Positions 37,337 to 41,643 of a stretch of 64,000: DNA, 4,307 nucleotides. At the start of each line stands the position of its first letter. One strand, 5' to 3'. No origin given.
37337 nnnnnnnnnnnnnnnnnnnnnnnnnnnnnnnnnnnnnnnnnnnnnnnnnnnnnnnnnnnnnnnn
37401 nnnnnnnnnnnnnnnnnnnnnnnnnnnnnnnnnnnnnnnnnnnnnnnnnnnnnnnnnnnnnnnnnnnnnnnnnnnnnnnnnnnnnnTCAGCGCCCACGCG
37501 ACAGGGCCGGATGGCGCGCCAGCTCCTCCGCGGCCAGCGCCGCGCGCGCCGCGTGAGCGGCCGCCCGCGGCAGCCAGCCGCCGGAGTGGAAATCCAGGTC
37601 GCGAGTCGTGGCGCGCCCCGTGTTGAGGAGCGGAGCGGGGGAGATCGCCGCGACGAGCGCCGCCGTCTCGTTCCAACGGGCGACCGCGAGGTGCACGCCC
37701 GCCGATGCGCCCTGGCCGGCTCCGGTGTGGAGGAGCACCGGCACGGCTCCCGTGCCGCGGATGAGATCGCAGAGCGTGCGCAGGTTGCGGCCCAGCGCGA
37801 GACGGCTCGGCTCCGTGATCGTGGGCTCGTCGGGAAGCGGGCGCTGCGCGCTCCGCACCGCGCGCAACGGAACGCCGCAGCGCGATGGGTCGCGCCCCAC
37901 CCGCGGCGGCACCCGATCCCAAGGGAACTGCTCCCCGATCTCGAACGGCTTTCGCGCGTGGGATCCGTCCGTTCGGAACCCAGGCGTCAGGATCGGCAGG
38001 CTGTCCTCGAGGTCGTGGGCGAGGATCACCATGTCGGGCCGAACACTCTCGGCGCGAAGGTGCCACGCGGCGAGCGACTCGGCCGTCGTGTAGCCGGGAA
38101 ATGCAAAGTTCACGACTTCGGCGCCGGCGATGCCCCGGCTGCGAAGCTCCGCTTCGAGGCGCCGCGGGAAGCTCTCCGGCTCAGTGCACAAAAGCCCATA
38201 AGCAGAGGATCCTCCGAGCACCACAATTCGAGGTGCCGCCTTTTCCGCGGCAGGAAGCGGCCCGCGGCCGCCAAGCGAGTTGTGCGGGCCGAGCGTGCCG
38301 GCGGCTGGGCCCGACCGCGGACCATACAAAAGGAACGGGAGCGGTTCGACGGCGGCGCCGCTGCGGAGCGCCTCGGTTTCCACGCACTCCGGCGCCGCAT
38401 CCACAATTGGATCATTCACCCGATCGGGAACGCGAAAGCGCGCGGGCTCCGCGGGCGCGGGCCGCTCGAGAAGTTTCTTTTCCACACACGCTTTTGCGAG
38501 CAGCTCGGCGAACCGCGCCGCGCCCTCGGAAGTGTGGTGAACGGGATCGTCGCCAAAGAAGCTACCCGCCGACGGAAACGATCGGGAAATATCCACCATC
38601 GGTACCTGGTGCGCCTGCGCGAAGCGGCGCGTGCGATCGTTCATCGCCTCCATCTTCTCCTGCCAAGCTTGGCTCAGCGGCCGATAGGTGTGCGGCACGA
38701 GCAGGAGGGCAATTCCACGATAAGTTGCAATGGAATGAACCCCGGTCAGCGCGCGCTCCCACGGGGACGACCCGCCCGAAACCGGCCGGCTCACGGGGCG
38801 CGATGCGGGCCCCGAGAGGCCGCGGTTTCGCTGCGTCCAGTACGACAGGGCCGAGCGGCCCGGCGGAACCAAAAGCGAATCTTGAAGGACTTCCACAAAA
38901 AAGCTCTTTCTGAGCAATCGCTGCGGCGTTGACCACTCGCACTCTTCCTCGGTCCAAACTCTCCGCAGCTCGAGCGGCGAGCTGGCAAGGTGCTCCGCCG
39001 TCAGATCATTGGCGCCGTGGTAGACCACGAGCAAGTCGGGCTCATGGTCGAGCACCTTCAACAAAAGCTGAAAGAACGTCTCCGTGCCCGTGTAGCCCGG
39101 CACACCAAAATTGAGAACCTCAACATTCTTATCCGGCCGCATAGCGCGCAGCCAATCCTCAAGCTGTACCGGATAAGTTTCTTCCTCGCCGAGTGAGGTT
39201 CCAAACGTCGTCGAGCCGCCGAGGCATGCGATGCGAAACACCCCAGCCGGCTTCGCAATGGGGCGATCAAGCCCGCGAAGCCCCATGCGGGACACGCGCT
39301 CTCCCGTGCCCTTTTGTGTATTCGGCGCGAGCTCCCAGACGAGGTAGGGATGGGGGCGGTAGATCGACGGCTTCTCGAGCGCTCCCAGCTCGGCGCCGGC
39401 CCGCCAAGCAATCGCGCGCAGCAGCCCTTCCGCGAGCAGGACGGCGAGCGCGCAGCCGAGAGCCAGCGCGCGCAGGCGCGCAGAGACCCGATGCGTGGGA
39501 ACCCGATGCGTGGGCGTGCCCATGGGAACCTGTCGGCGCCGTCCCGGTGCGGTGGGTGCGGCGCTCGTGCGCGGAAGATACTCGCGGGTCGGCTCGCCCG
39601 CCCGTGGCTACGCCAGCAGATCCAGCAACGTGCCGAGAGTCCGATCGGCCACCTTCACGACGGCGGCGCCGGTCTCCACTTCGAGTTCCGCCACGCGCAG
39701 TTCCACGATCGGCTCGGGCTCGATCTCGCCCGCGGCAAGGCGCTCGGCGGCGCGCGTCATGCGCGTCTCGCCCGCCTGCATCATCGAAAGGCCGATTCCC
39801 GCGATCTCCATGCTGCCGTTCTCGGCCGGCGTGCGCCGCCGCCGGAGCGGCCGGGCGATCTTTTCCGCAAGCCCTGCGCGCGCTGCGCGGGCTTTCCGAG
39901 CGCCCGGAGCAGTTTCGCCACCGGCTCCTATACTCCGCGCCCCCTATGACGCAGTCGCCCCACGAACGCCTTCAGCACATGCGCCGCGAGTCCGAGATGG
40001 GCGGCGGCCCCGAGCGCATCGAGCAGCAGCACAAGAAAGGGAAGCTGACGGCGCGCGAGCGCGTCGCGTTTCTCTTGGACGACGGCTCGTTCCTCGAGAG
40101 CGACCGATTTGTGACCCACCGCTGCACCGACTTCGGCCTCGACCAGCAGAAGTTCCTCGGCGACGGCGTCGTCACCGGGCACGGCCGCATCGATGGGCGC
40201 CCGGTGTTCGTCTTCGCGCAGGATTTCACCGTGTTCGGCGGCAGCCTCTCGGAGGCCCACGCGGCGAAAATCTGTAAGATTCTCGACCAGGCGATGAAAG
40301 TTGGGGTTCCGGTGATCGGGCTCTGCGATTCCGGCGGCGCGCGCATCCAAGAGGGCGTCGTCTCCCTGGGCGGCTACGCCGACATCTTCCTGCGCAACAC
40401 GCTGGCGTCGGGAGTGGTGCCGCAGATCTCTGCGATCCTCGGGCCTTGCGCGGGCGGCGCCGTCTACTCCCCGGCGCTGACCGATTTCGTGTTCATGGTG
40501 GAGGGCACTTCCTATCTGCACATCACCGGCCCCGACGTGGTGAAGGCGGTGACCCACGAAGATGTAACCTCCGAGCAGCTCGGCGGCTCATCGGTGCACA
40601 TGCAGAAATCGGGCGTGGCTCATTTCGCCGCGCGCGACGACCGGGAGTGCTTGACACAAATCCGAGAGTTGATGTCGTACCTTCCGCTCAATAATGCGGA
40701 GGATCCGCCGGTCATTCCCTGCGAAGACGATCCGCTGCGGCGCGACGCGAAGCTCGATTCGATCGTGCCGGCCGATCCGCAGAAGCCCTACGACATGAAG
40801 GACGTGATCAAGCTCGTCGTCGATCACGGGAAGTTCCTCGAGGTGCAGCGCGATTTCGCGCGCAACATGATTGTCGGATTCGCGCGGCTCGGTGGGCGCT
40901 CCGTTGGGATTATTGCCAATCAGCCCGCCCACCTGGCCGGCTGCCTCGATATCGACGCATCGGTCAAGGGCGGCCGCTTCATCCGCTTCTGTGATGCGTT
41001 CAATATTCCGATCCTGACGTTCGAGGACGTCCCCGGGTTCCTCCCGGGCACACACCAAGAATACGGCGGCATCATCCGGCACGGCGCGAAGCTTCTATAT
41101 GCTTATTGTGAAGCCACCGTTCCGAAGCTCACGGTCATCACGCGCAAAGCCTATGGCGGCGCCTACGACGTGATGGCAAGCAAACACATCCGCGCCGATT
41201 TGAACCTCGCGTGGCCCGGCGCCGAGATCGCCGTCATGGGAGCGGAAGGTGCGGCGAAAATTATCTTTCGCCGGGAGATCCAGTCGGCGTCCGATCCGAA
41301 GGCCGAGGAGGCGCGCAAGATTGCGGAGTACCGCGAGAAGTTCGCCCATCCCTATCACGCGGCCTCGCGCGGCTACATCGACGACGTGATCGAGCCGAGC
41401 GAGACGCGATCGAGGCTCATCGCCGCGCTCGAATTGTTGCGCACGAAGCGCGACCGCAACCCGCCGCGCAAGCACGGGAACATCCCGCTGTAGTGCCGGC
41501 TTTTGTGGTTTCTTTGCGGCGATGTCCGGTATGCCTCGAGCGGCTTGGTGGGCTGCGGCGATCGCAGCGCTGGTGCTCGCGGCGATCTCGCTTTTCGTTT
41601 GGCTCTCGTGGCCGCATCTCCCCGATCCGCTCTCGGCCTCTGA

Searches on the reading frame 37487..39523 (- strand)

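Call 11: search_protein_families(library=pfam, proteins=[window:37487-39523:-], max_evalue=0.001)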
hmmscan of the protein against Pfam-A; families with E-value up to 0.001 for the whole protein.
window:37487-39523:- (678 aa): 3 families
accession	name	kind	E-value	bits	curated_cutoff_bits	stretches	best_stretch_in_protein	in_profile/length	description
PF13472.12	Lipase_GDSL_2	-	5.3e-23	82.9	32.9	2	100-336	1-177/178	GDSL-like Lipase/Acylhydrolase family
PF25182.1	NonGDSL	-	1.6e-09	37.9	80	1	94-173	26-106/220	Non-GDSL lipase-like family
PF00657.28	Lipase_GDSL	-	1.5e-08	35.5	23.6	1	98-341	1-207/208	GDSL-like Lipase/Acylhydrolase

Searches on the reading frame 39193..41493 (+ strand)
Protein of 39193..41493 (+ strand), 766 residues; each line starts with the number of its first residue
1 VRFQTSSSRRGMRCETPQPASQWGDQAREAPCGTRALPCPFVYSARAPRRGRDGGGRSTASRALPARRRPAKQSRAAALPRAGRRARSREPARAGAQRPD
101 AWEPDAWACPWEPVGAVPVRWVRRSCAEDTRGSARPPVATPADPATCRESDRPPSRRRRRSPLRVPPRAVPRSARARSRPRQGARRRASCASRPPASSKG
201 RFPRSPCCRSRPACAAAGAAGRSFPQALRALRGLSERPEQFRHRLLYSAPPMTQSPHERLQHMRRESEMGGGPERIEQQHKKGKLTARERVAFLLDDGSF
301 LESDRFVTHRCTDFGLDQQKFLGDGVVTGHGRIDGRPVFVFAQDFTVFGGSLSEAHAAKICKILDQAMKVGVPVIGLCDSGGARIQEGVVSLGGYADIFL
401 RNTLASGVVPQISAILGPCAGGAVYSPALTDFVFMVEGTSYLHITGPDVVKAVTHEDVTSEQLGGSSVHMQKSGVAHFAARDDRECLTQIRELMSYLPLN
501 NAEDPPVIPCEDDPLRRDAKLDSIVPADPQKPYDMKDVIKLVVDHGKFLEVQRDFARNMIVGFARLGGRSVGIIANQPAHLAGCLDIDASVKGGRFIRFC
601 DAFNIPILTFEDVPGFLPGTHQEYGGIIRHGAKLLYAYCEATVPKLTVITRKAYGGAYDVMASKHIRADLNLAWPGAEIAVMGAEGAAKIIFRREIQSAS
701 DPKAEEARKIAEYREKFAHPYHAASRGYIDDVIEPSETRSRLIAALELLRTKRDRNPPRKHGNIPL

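Call 11: search_protein_families(library=pfam, proteins=[window:39193-41493:+], max_evalue=0.001)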
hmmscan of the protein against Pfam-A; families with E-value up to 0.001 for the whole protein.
window:39193-41493:+ (766 aa): 2 families
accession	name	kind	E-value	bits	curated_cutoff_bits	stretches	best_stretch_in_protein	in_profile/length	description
PF01039.27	Carboxyl_trans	-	2.1e-204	680.2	22.3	1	278-764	1-493/493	Carboxyl transferase domain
PF03255.19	ACCA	-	7.1e-12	45.5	23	1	530-698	64-237/310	Acetyl co-enzyme A carboxylase carboxyltransferase-like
